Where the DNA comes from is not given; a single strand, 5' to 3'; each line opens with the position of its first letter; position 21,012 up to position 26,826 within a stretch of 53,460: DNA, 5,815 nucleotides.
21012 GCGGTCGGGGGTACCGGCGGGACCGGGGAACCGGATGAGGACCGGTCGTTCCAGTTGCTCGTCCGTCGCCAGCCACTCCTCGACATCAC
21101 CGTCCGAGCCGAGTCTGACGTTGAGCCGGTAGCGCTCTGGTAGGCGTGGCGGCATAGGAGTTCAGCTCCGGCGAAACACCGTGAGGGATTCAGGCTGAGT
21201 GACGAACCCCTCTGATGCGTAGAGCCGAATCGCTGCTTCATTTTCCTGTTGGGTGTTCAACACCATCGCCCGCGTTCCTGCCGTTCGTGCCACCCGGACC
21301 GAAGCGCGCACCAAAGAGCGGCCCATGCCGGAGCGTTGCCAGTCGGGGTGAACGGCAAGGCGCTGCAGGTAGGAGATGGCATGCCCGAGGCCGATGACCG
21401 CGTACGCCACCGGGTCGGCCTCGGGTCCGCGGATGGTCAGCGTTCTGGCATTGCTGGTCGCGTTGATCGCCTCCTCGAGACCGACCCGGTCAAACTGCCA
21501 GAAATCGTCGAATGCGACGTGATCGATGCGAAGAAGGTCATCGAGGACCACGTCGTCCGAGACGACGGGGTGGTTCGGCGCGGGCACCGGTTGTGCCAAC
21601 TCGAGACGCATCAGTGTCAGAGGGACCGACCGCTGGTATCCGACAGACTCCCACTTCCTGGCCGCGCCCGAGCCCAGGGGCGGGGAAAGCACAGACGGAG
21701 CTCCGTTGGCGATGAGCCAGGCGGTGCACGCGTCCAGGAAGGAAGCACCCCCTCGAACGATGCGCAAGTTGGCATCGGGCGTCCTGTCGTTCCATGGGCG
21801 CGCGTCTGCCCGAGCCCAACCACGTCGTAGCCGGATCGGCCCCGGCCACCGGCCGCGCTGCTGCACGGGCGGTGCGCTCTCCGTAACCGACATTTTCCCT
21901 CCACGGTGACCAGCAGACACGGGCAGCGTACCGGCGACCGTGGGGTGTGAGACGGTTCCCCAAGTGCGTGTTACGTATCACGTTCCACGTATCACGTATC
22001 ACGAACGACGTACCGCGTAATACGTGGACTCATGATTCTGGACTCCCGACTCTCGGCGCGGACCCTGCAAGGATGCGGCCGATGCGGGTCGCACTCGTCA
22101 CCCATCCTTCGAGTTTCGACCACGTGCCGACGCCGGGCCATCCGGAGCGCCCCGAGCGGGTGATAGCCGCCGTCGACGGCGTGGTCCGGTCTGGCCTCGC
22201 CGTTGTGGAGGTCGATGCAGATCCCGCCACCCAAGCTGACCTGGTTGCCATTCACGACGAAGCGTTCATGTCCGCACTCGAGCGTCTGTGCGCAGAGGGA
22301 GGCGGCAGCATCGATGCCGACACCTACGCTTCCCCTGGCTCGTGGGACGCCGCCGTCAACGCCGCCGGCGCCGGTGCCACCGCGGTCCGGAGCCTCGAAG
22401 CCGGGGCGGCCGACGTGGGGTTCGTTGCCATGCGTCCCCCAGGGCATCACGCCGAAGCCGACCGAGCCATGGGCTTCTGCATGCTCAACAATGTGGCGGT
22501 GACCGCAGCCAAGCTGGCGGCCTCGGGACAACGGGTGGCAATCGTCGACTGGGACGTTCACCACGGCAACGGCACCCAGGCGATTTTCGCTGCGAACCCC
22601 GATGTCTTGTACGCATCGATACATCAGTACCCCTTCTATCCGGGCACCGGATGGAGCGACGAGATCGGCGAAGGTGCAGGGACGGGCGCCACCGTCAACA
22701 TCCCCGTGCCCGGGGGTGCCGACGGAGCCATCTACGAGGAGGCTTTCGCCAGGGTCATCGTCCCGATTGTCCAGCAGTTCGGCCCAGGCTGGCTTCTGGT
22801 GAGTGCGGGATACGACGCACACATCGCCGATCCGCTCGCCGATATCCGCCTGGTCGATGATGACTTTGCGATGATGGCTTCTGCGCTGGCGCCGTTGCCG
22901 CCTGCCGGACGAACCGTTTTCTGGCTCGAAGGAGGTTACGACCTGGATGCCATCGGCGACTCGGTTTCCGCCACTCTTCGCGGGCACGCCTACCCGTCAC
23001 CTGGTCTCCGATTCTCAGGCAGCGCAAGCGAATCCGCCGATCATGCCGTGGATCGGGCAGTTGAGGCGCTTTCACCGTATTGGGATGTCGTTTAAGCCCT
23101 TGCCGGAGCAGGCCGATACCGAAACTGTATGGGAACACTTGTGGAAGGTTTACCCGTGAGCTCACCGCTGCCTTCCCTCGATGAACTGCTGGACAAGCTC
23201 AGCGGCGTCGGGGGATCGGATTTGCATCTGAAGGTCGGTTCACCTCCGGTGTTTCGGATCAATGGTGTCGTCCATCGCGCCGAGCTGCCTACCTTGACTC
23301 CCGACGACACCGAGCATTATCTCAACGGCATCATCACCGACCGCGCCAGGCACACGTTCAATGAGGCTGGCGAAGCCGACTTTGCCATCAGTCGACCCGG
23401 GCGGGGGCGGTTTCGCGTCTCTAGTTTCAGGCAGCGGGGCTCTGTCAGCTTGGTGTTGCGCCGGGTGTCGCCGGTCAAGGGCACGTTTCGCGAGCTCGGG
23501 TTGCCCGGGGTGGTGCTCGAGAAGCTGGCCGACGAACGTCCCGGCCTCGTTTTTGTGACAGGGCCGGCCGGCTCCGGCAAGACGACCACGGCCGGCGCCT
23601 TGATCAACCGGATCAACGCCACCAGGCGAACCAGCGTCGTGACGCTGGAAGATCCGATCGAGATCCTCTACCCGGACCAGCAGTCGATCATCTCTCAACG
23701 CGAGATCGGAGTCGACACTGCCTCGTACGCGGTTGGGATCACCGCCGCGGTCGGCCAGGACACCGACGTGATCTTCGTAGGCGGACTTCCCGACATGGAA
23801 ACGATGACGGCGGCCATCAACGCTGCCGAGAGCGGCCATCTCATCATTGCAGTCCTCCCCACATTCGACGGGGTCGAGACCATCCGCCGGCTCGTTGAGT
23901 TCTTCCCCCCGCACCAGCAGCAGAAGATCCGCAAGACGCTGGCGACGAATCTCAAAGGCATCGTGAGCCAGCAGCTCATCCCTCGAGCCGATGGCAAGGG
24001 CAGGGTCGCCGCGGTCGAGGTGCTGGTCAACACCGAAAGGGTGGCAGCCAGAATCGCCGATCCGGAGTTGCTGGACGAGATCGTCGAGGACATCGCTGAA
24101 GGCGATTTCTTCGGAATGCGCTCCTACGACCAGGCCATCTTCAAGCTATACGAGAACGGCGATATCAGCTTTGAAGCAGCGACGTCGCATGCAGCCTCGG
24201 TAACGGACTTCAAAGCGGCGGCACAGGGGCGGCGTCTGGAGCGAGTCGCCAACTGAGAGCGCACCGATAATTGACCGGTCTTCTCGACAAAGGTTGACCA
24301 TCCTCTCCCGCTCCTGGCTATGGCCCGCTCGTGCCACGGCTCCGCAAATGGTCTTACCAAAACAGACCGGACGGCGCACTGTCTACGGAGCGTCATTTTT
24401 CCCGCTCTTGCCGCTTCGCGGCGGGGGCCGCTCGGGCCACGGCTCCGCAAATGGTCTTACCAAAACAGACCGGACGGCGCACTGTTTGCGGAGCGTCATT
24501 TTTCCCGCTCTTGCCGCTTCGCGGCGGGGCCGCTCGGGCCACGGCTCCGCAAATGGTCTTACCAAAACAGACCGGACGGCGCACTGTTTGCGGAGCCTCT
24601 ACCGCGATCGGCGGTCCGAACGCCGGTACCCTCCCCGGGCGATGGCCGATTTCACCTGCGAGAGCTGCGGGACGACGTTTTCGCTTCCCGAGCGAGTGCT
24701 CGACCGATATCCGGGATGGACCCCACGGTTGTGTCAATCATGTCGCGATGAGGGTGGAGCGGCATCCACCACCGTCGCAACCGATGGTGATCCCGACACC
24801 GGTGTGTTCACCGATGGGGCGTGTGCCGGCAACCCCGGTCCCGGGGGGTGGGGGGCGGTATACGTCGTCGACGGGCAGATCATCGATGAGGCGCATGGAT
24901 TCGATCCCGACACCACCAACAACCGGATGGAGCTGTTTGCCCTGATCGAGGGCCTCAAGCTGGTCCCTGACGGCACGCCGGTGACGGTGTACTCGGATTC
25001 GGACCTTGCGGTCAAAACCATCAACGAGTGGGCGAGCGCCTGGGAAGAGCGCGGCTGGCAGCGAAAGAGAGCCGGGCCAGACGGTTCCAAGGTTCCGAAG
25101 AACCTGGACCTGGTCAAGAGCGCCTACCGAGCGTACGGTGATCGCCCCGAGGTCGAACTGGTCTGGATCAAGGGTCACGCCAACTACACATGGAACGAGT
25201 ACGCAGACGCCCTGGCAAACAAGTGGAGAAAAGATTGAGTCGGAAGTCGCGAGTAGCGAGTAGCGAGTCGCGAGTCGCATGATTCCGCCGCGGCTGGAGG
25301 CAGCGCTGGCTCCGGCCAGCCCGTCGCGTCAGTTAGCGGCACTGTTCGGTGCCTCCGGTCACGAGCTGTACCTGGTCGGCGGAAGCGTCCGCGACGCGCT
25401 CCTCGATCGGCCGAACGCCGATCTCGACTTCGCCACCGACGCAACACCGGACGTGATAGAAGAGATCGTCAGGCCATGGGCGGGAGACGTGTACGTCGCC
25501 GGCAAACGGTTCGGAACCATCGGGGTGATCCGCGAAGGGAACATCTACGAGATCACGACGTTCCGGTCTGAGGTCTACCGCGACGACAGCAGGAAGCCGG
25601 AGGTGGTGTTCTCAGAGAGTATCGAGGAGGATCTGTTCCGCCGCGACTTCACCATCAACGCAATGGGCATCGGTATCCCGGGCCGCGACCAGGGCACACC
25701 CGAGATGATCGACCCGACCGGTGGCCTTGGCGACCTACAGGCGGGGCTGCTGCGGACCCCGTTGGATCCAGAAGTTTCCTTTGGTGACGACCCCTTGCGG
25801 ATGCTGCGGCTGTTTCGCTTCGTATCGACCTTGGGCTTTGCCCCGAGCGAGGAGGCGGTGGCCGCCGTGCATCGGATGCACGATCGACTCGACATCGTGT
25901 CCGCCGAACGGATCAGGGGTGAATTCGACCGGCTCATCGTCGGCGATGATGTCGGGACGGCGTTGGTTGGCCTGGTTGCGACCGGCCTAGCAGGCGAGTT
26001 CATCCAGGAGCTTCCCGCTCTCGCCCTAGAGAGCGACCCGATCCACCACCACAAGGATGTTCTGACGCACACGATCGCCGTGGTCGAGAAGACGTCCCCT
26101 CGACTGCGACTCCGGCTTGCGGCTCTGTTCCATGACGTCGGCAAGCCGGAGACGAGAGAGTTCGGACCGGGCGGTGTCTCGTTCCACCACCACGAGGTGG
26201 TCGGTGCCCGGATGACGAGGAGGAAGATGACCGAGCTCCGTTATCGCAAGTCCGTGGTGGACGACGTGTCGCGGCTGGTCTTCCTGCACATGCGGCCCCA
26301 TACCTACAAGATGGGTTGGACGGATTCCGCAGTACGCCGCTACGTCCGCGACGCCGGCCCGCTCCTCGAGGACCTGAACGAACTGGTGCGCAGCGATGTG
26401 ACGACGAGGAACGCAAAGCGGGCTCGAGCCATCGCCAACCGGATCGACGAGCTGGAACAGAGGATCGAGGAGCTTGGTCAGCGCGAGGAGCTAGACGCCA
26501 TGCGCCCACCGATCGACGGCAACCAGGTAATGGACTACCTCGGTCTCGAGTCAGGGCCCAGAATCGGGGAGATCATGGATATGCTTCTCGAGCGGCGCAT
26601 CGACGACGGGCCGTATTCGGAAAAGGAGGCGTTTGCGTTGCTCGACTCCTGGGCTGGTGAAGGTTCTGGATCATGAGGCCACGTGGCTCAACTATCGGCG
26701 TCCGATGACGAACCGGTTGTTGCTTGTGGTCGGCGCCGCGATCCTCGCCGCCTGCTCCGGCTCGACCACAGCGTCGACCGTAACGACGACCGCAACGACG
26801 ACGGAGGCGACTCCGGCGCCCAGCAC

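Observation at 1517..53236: Strictly phased 7- or 8-nt micro-repeat arrays in at least nine spacers, most starting at or inside a stop codon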

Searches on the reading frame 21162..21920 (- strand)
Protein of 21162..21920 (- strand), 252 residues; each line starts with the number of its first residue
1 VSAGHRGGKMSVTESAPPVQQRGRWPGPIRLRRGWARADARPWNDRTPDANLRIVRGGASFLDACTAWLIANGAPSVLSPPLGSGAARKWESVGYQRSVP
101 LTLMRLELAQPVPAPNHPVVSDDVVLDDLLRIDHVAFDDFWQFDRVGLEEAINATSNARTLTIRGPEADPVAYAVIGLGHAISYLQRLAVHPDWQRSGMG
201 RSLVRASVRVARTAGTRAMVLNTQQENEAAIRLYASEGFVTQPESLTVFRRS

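Call 15: search_protein_families(library=pfam, proteins=[window:21162-21920:-])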
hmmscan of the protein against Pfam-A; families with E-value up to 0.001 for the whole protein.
window:21162-21920:- (252 aa): 4 families
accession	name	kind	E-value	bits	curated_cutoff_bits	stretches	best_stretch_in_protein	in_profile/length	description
PF00583.31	Acetyltransf_1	-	2e-12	47.8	20.7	1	132-239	7-116/116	Acetyltransferase (GNAT) family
PF13508.13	Acetyltransf_7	-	4.5e-10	40.2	27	1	171-240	15-83/84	Acetyltransferase (GNAT) domain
PF13673.13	Acetyltransf_10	-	5.8e-07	30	23.6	1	175-242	45-110/128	Acetyltransferase (GNAT) domain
PF08445.16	FR47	-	7.2e-07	29.6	22.1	1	181-241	20-79/86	FR47-like protein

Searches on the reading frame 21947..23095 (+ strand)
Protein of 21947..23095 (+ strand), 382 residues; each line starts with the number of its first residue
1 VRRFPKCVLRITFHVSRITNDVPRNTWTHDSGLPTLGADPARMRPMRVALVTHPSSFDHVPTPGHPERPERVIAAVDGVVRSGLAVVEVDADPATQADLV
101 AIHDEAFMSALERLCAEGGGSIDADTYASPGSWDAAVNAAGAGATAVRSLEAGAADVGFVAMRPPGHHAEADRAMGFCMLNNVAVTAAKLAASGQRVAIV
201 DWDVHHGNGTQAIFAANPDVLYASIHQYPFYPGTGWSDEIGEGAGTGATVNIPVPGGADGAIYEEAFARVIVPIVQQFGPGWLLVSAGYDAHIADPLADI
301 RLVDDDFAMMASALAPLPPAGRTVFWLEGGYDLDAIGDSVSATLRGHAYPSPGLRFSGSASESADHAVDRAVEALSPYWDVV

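Call 15: search_protein_families(library=pfam, proteins=[window:21947-23095:+])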
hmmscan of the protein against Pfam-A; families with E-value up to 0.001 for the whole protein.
window:21947-23095:+ (382 aa): 1 family
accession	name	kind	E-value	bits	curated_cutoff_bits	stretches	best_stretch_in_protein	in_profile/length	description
PF00850.24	Hist_deacetyl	-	3.3e-84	283.2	27.9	1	65-345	1-296/298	Histone deacetylase domain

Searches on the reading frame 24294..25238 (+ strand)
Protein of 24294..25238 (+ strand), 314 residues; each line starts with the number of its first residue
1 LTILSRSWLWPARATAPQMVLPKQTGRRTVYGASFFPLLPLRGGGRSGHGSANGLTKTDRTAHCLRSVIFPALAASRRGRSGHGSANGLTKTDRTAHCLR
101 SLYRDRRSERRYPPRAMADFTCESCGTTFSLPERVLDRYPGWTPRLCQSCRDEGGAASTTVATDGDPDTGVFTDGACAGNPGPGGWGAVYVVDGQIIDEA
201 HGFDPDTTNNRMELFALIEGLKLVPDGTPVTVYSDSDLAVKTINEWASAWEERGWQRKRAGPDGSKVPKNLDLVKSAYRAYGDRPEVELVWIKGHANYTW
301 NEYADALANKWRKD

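Call 15: search_protein_families(library=pfam, proteins=[window:24294-25238:+])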
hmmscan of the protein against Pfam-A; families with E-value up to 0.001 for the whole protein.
window:24294-25238:+ (314 aa): 2 families
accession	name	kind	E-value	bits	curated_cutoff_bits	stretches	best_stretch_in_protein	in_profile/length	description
PF00075.30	RNase_H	-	1.5e-28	100.2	25.8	1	169-310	4-138/141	RNase H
PF13456.12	RVT_3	-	0.00035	20.9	21.6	0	173-245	2-78/123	Reverse transcriptase-like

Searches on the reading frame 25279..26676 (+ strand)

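Call 15: search_protein_families(library=pfam, proteins=[window:25279-26676:+])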
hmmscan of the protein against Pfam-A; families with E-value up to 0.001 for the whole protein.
window:25279-26676:+ (465 aa): 3 families
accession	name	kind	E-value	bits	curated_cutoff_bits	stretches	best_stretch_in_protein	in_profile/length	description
PF01743.26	PolyA_pol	-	1.1e-34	119.9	23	1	30-159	1-126/126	Poly A polymerase head domain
PF01966.28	HD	-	7e-10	39.7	22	1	273-350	16-93/116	HD domain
PF12627.12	PolyA_pol_RNAbd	-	2e-09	37.5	22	1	186-245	1-60/64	Probable RNA and SrmB- binding site of polymerase A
